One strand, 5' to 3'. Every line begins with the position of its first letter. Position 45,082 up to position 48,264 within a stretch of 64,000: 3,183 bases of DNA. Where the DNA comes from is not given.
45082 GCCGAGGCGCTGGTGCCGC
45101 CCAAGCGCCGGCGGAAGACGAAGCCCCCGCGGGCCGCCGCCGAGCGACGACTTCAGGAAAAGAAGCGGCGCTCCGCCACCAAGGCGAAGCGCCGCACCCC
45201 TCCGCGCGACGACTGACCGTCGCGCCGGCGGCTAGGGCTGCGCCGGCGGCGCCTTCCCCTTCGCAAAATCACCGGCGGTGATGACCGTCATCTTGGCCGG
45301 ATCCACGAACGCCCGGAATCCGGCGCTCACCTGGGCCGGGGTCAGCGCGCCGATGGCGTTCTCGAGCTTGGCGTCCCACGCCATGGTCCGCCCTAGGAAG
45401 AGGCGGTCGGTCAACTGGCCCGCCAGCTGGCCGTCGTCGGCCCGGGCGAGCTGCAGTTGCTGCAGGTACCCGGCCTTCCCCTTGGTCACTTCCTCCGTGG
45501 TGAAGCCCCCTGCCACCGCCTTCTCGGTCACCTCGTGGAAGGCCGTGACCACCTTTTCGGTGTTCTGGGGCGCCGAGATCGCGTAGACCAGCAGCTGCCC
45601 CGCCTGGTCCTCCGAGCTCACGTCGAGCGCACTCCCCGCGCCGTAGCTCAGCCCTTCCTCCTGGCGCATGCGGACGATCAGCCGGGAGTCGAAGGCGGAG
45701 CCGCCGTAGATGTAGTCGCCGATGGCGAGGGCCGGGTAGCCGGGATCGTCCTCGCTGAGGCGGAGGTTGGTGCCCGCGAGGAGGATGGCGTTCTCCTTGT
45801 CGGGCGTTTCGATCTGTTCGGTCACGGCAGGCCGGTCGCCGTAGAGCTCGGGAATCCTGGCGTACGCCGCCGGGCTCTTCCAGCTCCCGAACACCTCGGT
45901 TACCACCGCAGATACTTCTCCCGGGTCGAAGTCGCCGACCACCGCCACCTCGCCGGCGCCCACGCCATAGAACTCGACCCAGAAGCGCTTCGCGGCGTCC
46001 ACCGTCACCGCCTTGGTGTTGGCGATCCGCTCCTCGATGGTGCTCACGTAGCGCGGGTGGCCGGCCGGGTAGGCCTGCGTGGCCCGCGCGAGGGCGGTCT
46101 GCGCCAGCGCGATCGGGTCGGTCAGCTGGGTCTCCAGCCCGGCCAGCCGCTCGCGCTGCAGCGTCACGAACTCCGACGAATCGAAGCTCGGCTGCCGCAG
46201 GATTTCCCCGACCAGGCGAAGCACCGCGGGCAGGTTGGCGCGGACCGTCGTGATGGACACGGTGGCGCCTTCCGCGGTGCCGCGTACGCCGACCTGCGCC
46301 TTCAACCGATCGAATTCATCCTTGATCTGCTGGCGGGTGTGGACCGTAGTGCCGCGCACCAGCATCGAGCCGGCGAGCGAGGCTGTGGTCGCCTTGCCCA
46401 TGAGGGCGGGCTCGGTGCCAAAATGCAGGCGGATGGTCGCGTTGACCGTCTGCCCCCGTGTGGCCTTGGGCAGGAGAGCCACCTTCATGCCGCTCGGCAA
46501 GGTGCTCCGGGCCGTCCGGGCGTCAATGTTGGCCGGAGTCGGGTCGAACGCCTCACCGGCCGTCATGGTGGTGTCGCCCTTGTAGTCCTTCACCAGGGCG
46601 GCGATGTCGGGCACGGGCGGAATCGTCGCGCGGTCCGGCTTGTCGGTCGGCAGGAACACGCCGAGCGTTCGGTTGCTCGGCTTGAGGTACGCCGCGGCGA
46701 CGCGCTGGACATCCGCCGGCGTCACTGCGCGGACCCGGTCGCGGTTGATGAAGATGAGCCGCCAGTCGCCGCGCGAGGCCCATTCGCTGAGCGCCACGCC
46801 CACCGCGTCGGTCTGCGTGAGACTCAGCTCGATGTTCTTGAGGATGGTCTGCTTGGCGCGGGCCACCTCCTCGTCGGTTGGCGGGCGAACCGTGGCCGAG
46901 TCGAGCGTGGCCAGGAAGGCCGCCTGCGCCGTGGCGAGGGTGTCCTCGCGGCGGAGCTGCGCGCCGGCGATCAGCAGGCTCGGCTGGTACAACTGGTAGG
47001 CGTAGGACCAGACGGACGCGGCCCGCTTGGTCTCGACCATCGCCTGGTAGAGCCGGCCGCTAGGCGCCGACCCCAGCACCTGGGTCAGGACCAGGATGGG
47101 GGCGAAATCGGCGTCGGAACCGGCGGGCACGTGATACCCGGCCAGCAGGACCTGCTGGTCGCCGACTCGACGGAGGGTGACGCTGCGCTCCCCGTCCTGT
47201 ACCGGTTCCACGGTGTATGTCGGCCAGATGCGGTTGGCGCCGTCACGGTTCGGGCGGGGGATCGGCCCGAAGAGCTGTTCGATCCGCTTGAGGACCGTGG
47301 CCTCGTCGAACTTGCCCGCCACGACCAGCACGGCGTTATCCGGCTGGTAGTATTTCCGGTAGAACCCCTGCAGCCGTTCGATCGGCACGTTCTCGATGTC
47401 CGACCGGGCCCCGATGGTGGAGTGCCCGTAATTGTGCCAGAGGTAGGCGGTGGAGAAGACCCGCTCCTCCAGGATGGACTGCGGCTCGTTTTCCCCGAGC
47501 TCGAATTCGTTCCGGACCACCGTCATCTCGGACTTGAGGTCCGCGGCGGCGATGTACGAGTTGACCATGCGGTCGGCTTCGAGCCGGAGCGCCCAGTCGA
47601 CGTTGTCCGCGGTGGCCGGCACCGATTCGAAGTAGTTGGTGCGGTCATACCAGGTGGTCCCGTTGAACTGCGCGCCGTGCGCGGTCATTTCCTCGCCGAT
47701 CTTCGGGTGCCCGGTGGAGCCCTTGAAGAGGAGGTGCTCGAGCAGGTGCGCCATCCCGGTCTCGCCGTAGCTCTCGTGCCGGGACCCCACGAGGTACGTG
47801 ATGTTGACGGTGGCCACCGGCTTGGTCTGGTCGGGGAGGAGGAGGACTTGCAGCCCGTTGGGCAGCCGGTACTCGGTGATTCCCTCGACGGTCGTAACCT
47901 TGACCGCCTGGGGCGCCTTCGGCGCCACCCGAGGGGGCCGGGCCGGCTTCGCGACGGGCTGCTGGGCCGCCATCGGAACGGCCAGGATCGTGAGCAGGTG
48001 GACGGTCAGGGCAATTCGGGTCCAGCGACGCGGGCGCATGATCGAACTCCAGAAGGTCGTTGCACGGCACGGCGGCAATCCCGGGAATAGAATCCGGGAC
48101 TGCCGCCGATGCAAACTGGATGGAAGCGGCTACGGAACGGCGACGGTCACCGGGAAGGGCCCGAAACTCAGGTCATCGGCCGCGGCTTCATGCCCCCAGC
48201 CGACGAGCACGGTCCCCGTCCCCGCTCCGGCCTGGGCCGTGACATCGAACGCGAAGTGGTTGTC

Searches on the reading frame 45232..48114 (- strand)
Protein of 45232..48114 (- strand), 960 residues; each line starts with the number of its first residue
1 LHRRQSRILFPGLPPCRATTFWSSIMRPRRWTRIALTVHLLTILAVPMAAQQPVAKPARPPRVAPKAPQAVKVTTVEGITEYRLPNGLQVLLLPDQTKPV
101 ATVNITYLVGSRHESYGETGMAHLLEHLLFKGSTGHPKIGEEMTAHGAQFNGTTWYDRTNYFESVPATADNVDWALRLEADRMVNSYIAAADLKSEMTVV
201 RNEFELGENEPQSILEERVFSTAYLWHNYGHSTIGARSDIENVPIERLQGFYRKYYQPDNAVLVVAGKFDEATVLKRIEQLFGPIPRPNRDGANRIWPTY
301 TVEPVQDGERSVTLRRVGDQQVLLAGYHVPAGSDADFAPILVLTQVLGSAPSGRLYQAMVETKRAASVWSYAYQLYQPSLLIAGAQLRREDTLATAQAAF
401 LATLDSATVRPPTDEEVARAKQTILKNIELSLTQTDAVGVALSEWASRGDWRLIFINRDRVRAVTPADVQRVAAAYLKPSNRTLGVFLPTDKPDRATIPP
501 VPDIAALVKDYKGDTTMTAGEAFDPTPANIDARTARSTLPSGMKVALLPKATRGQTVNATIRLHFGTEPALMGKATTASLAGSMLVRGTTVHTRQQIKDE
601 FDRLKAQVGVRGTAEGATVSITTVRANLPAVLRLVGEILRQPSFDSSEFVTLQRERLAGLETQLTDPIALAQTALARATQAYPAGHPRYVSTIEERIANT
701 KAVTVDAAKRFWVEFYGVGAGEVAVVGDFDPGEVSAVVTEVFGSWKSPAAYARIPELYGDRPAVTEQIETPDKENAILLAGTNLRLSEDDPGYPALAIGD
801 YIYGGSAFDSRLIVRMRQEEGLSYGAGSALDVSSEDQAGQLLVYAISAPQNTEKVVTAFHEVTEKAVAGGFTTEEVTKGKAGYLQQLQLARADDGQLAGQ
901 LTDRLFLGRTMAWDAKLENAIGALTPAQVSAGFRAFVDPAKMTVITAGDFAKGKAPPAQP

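Call 61: search_protein_families(library=pfam, proteins=[window:45232-48114:-], max_evalue=0.001)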
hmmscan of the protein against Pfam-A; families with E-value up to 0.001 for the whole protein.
window:45232-48114:- (960 aa): 2 families
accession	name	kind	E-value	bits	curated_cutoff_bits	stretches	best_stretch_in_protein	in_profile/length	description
PF05193.26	Peptidase_M16_C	-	1.7e-50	171.8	23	2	244-423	3-180/181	Peptidase M16 inactive domain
PF00675.25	Peptidase_M16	-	7.7e-24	84.7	22.3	1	90-235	2-147/149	Insulinase (Peptidase family M16)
